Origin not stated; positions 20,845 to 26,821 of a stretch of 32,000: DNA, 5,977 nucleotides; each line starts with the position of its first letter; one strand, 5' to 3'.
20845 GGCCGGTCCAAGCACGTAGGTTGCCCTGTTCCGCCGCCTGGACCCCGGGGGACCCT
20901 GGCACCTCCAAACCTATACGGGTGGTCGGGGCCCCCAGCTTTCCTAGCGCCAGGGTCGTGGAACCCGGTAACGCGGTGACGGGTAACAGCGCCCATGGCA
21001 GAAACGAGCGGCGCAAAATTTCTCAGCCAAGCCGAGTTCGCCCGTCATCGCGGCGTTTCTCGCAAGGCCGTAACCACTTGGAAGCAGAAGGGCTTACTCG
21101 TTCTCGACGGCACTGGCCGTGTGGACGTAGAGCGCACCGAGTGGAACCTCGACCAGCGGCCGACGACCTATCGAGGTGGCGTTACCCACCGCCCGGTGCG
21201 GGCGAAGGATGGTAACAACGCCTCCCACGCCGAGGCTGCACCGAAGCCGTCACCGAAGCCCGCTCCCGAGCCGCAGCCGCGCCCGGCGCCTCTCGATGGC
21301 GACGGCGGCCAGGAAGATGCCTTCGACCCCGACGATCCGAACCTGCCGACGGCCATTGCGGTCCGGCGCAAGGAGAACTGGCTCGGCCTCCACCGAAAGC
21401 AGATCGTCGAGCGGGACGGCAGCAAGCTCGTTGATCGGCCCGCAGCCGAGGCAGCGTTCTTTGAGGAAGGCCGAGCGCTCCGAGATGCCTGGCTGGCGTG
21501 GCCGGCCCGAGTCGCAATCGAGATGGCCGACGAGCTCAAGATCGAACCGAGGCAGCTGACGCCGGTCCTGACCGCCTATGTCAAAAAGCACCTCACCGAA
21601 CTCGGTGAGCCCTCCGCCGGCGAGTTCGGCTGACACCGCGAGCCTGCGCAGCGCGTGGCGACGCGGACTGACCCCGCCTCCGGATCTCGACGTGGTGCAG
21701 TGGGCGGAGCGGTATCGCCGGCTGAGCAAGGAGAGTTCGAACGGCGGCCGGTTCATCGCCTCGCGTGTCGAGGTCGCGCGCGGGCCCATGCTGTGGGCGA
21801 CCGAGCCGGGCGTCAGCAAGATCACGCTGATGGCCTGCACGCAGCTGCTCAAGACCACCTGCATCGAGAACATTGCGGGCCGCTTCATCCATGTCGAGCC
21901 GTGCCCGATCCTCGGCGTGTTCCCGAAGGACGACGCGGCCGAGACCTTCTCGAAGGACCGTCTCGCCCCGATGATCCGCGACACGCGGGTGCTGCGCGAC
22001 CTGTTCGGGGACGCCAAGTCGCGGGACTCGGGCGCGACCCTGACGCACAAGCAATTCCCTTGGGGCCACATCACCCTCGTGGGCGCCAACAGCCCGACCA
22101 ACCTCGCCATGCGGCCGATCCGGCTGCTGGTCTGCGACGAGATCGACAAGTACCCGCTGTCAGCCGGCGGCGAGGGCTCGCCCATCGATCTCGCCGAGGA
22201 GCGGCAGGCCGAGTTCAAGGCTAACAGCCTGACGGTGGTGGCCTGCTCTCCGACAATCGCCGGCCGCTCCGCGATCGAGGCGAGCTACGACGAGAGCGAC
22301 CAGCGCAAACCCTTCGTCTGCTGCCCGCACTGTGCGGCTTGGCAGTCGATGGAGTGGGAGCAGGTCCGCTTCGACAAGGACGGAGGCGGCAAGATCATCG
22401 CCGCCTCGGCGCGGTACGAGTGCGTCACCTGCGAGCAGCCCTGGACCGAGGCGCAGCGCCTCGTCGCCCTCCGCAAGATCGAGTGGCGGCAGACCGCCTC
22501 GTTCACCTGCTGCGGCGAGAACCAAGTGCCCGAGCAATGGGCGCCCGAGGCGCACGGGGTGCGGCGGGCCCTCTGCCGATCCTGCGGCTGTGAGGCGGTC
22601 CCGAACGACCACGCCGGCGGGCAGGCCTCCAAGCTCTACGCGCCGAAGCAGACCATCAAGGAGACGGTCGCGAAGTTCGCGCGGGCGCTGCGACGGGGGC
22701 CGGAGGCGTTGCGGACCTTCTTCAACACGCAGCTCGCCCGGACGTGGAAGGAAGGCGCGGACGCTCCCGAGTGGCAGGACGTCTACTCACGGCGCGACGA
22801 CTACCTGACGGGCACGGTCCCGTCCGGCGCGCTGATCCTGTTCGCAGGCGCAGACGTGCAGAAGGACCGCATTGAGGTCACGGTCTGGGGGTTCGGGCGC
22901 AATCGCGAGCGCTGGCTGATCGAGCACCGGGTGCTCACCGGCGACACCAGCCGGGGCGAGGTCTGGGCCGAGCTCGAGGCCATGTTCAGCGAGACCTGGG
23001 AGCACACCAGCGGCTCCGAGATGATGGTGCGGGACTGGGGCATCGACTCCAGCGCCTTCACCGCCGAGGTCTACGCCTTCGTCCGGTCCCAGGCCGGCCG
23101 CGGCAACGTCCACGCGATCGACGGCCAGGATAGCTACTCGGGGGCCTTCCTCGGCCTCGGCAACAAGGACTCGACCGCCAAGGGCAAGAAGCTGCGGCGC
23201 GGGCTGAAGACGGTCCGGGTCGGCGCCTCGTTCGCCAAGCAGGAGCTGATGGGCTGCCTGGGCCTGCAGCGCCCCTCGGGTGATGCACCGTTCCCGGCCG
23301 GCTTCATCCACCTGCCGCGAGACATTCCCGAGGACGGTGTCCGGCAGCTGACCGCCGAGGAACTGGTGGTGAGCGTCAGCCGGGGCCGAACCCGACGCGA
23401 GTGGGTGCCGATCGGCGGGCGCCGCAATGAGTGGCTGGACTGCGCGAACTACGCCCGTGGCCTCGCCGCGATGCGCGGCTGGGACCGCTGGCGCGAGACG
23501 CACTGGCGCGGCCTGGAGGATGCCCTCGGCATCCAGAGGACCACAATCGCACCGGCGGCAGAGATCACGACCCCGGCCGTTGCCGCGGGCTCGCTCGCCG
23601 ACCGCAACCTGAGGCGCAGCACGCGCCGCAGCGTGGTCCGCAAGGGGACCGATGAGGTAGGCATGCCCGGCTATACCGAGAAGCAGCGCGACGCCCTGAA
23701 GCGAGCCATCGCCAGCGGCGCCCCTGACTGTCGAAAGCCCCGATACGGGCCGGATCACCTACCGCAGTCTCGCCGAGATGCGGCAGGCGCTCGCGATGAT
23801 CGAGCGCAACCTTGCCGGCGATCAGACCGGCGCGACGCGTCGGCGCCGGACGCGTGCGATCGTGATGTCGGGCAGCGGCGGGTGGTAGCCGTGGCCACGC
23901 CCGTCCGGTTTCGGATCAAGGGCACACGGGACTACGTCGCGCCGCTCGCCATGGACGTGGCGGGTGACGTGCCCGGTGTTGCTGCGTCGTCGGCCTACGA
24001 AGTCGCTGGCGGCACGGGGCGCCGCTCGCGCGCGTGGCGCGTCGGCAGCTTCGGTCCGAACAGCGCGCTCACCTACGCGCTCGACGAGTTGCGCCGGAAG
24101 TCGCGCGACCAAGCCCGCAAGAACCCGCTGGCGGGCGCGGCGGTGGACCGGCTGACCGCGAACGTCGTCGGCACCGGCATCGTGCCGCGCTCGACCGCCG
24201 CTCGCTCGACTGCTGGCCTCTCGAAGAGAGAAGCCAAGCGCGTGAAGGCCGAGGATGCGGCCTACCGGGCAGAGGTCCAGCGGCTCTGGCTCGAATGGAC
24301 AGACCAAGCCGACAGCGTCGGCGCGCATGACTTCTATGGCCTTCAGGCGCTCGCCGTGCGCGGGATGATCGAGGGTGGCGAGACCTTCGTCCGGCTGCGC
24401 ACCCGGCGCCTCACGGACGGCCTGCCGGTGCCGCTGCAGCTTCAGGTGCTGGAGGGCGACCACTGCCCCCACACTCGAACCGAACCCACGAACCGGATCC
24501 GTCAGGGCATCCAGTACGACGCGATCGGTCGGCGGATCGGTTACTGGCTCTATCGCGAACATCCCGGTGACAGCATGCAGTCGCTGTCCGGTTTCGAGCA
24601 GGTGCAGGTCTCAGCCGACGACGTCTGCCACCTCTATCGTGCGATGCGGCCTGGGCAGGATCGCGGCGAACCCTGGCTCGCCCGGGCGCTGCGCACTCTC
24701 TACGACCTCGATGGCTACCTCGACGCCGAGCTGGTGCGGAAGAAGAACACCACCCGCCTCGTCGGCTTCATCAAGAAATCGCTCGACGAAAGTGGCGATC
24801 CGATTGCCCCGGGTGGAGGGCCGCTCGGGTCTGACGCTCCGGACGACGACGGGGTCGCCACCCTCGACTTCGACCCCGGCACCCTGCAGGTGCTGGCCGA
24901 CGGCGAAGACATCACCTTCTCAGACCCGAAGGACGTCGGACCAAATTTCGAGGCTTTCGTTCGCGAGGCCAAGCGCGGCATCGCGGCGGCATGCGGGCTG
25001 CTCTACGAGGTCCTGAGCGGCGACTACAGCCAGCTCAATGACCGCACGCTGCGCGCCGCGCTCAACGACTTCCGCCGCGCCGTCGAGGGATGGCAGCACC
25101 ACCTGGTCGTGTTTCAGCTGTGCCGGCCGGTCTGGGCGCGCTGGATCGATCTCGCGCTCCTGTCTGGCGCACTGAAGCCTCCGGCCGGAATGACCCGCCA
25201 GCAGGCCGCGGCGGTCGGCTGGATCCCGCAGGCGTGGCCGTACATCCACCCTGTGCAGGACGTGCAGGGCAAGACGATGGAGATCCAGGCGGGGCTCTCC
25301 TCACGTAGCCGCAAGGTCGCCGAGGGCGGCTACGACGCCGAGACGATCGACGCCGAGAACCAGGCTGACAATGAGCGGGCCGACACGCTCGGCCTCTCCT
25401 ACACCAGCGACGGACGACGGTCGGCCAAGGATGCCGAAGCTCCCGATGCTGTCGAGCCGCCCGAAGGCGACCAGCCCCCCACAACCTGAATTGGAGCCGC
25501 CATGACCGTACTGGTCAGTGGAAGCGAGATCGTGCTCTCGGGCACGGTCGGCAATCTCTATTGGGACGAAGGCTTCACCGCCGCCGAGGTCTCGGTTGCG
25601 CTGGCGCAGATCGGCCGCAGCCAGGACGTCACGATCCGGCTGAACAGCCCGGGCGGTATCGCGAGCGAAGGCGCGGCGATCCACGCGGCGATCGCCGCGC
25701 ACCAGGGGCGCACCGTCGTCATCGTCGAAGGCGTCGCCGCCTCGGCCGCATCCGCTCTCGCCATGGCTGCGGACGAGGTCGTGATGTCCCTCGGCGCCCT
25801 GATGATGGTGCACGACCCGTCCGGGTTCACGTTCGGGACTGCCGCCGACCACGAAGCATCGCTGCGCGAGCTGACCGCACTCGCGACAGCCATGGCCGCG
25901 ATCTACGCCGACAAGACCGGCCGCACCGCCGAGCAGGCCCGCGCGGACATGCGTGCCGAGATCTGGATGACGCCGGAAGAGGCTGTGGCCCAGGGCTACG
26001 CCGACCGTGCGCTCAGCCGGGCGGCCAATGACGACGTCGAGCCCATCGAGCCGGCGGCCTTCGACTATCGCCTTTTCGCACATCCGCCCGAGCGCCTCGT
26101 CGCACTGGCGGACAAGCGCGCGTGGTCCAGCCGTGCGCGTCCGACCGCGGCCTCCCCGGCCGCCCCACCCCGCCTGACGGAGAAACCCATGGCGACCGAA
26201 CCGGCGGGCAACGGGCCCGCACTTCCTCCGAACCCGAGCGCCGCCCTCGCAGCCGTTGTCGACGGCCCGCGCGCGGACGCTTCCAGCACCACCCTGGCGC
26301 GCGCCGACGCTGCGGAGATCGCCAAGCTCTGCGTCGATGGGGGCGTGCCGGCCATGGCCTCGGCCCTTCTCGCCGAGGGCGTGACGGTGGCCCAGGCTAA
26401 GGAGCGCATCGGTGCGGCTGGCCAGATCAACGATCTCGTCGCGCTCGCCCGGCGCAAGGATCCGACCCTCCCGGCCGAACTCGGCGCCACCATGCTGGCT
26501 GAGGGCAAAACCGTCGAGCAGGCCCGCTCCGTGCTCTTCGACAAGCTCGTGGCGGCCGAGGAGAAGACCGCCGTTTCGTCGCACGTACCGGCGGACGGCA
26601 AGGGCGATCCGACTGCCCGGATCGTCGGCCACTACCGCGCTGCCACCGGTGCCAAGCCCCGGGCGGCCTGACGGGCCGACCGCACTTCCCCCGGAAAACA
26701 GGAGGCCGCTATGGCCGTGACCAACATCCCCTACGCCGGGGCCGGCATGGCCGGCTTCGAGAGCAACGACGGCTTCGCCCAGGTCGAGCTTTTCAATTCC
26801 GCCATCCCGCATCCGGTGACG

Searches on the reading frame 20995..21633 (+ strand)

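Call 24: search_protein_families(library=phrogs, proteins=[window:20995-21633:+], max_evalue=0.001)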
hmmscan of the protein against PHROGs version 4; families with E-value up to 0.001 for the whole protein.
window:20995-21633:+ (212 aa): 2 families
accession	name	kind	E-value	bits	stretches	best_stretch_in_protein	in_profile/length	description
phrog_57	-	head and packaging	6.4e-20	72.8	1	7-205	10-171/199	terminase small subunit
phrog_66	-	integration and excision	0.00065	20.5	1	3-73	87-160/412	excisionase and transcriptional regulator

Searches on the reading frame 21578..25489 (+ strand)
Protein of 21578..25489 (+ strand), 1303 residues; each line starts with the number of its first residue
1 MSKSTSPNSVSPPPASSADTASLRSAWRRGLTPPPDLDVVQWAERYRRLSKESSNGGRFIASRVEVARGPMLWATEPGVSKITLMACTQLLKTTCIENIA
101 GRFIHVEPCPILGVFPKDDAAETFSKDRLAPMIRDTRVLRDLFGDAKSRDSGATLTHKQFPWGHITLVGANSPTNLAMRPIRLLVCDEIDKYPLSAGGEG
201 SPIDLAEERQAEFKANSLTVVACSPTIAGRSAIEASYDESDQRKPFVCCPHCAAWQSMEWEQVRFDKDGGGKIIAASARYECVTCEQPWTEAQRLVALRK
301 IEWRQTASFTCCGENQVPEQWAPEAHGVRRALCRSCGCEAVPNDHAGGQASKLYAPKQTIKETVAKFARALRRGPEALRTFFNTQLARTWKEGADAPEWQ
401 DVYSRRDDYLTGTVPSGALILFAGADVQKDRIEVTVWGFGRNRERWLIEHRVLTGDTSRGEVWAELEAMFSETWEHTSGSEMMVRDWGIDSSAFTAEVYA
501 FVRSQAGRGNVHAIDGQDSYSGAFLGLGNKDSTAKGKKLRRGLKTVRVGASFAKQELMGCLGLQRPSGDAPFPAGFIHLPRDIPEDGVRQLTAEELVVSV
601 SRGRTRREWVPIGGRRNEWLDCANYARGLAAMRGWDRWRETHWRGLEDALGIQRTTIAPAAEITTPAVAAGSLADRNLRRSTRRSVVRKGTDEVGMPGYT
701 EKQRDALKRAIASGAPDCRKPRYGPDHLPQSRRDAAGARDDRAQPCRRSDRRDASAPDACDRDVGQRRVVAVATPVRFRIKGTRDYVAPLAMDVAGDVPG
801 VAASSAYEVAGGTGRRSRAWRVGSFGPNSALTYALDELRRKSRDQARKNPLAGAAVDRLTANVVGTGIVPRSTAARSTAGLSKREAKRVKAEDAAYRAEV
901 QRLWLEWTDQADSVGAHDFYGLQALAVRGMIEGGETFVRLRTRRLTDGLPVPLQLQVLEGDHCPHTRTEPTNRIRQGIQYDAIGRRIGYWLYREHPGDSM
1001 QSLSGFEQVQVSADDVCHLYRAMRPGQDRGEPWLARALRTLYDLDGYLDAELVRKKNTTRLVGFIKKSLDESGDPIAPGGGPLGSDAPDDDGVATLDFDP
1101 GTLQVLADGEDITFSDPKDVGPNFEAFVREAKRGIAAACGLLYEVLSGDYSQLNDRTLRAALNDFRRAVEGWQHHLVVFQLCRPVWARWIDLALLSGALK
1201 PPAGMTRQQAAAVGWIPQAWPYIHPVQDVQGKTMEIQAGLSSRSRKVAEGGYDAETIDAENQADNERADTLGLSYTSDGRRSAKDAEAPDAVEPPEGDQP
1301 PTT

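Call 24: search_protein_families(library=phrogs, proteins=[window:21578-25489:+], max_evalue=0.001)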
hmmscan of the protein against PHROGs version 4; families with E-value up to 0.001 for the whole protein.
window:21578-25489:+ (1303 aa): 12 families
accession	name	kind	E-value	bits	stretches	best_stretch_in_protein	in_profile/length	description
phrog_15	-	head and packaging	1.2e-199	667.6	1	9-711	327-1002/1330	terminase large subunit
phrog_21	-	head and packaging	1.2e-103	349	1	803-1296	38-525/1362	portal protein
phrog_537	-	head and packaging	5.6e-45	154.3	1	1093-1289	23-220/233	portal protein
phrog_21311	-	head and packaging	2.4e-27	97.2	1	116-269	2-162/218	terminase large subunit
phrog_16406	-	unknown function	5.7e-21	75.8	1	333-635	93-385/601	-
phrog_15657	-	unknown function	2.3e-20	74.1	1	342-525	24-206/230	-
phrog_3028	-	unknown function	4.8e-20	73.3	1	470-651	5-173/203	-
phrog_675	-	head and packaging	1.6e-14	54.1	1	81-287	57-266/576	terminase large subunit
phrog_4145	-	head and packaging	3.1e-06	27.6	1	30-209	21-200/209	terminase large subunit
phrog_12037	-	unknown function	3.7e-06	27.7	1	895-994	105-206/212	-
phrog_37509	-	unknown function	0.00026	22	1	569-652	53-137/189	-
phrog_9232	-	head and packaging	0.00033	20.7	1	840-1038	60-225/502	portal protein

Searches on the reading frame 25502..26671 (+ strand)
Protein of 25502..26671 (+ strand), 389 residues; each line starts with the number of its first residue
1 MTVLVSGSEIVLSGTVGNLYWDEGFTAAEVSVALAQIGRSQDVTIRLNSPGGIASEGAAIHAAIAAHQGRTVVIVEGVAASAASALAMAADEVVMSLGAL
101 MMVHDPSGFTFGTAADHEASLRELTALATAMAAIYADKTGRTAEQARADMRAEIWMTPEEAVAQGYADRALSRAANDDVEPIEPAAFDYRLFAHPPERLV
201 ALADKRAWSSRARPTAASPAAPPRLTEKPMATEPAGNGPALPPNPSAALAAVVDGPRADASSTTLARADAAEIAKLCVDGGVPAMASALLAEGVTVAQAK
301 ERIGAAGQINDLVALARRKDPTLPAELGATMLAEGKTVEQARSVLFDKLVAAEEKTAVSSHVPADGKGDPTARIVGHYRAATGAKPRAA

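Call 24: search_protein_families(library=phrogs, proteins=[window:25502-26671:+], max_evalue=0.001)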
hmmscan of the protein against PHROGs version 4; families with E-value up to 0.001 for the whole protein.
window:25502-26671:+ (389 aa): 14 families
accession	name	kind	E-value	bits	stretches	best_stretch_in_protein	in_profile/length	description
phrog_94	-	head and packaging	6.5e-54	185.4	1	9-303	82-376/622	head maturation protease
phrog_2976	-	head and packaging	8.1e-47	161.8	1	10-197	23-208/394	head maturation protease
phrog_133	-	head and packaging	1.2e-46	160.7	1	9-303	21-291/668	head maturation protease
phrog_1684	-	head and packaging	4e-41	142.4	1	9-175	42-207/284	head maturation protease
phrog_3348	-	unknown function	2.1e-36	127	1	21-365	49-355/386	-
phrog_53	-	head and packaging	4e-27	96.6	1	10-172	79-280/583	head maturation protease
phrog_1827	-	other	2.3e-14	54.2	1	29-160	41-172/202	ATP-dependent protease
phrog_23753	-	head and packaging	5.1e-08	33.9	1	39-149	39-150/298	head maturation protease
phrog_13984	-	unknown function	1.1e-07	33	1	24-102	44-122/123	-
phrog_20705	-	head and packaging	2e-07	30.7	1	41-170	211-345/690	virion structural protein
phrog_5410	-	other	6.9e-06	26.5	1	42-160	57-175/323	ATP-dependent protease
phrog_4523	-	head and packaging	7.2e-05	22.7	0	311-369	235-292/644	major head and protease protein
phrog_11747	-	unknown function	0.00071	19.8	1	32-97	54-120/290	-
phrog_33547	-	unknown function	0.00095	19.2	0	41-169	30-157/357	-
